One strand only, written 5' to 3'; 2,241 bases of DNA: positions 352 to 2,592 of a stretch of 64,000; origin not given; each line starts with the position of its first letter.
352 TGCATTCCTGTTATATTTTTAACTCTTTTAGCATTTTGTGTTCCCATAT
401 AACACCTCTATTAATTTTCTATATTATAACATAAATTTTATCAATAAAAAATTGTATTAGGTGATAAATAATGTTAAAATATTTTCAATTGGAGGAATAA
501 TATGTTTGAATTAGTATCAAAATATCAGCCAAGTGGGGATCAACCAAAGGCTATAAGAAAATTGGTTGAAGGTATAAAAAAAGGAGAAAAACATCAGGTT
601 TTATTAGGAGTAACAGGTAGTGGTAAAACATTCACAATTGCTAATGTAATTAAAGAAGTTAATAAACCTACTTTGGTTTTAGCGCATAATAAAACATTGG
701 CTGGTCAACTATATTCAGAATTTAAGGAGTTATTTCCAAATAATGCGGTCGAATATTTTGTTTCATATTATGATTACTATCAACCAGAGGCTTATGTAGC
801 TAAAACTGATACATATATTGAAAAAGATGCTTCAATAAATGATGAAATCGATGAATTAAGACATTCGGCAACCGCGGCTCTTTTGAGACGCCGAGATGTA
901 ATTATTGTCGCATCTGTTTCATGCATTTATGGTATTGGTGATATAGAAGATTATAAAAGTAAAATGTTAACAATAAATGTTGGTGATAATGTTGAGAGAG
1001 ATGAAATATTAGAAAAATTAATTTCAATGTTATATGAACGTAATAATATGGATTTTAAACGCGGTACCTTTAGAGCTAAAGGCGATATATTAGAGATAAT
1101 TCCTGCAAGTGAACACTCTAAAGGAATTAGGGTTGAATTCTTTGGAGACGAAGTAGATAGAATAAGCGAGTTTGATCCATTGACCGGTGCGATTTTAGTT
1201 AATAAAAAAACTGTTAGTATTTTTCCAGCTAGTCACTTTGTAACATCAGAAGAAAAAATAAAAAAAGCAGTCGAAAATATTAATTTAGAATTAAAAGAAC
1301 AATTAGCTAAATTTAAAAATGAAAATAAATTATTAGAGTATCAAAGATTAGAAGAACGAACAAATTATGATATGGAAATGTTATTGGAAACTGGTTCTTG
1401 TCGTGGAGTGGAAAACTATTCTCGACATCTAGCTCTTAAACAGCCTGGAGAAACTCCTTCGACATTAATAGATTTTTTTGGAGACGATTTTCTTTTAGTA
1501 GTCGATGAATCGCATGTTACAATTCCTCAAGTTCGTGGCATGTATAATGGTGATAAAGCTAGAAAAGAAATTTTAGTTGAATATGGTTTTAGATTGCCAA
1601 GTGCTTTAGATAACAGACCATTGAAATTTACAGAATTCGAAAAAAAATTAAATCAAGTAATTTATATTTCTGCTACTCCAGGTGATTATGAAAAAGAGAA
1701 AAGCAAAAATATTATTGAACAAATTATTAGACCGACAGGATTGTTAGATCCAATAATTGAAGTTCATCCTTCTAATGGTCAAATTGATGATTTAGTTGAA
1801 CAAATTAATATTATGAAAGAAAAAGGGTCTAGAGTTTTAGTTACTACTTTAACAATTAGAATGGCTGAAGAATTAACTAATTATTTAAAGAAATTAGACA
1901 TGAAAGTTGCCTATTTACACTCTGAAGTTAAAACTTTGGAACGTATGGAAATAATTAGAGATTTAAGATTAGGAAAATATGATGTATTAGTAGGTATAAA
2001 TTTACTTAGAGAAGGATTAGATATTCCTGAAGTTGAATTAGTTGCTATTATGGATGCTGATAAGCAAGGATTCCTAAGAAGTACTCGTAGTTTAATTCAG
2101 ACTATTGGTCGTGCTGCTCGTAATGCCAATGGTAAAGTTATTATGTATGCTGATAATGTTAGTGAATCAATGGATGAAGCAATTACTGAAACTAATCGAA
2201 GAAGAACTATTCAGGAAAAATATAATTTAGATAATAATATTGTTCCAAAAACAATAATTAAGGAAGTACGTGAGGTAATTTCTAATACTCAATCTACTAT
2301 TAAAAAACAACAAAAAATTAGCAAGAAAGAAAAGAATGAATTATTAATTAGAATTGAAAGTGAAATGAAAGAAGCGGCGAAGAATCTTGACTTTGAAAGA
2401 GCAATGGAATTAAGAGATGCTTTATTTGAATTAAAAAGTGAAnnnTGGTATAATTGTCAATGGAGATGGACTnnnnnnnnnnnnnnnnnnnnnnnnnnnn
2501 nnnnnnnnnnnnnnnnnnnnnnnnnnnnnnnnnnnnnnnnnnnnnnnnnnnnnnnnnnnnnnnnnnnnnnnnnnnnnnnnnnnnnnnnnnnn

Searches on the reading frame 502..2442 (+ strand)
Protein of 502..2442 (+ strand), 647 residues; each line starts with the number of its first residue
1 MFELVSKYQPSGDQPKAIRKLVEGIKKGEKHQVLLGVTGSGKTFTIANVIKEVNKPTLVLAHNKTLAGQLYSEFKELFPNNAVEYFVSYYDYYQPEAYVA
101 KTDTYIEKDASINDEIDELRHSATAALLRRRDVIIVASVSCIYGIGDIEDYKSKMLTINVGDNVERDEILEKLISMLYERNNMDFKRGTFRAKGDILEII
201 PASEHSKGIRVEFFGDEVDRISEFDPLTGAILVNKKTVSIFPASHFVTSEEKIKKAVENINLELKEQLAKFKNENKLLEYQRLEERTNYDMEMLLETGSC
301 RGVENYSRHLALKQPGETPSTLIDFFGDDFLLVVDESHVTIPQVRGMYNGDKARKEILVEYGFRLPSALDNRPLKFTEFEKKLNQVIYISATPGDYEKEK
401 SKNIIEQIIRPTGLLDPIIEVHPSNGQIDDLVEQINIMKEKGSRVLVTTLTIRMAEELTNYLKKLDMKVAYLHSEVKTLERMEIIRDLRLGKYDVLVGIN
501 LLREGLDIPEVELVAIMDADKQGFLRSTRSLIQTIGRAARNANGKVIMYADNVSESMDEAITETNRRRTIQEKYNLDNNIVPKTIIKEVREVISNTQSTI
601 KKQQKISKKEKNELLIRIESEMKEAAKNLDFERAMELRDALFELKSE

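Call 21: search_protein_families(library=pfam, proteins=[window:502-2442:+], max_evalue=0.001)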
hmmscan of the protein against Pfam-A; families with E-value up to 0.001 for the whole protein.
window:502-2442:+ (647 aa): 7 families
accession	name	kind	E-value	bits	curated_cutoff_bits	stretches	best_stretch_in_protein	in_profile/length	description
PF17757.6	UvrB_inter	-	2.5e-33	114.5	22.9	1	156-246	1-91/91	UvrB interaction domain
PF00271.37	Helicase_C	-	6.1e-22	78.4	23.5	1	429-541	4-109/110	Helicase conserved C-terminal domain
PF12344.14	UvrB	-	4.5e-20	71.6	27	1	548-590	1-43/43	Ultra-violet resistance protein B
PF04851.21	ResIII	-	9.7e-15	55.3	22.5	1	9-84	3-83/164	Type III restriction enzyme, res subunit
PF02151.25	UVR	-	4.1e-09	36.3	21.5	1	613-646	2-35/36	UvrB/uvrC motif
PF00270.35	DEAD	-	1.6e-07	31.6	26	1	14-88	4-81/167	DEAD/DEAH box helicase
PF21090.3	P-loop_SecA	-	0.00052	20.1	27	0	426-509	17-98/205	SecA P-loop domain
